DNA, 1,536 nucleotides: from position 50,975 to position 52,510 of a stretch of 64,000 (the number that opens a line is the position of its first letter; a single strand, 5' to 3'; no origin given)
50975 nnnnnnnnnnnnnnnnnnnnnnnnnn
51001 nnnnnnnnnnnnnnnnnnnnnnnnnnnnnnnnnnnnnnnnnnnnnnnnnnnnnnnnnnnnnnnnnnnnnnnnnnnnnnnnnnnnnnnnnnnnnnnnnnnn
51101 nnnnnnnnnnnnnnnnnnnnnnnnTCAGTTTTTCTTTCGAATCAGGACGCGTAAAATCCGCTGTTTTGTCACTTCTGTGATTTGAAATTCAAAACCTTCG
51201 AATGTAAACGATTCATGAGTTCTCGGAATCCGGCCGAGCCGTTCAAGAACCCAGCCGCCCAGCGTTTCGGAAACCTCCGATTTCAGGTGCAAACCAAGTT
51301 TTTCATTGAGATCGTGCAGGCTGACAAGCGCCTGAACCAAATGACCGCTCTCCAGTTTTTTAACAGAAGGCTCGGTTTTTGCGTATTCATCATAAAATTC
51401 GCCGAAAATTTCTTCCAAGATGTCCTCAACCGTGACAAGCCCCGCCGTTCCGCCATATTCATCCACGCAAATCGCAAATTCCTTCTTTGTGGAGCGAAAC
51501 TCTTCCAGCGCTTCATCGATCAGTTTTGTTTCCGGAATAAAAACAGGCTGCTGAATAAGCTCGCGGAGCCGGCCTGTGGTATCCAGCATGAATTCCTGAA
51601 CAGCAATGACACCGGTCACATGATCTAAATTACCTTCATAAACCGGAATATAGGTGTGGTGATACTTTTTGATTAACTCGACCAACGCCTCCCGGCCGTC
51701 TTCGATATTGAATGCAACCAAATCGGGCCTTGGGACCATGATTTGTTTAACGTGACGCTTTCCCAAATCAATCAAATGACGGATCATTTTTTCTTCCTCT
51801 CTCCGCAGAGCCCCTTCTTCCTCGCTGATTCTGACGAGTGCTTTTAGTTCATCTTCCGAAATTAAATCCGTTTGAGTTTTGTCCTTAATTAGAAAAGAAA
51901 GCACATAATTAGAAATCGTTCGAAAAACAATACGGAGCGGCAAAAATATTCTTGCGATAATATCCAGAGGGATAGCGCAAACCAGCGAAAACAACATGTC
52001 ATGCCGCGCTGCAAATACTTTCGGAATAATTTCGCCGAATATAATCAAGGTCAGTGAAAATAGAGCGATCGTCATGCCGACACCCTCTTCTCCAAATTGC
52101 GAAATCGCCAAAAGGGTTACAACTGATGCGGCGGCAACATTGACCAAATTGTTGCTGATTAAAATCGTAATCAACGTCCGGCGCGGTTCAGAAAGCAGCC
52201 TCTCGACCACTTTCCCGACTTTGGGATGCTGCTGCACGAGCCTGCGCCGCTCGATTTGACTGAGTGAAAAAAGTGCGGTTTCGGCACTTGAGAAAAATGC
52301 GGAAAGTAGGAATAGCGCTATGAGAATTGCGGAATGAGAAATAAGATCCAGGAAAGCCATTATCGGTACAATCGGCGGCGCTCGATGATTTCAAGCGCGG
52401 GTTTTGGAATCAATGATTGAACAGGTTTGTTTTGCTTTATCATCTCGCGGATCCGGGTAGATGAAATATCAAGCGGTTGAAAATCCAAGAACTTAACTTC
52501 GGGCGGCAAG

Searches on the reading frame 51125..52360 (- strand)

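Call 3: search_protein_families(library=pfam, proteins=[window:51125-52360:-], max_evalue=0.1)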
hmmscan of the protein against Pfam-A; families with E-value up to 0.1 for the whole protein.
window:51125-52360:- (411 aa): 4 families
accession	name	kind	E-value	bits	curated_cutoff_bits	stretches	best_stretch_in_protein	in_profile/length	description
PF01595.25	CNNM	-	3.1e-44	151.2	28.4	1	12-189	2-181/181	Cyclin M transmembrane N-terminal domain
PF03471.22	CorC_HlyC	-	3.9e-20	72.1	27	1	341-410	9-80/81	Transporter associated domain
PF00571.33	CBS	-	3.7e-11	43.6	24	2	270-319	7-56/57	CBS domain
PF23204.1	KIF21A_2nd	-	0.041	14.7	27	0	179-234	8-62/90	KIF21A-like domain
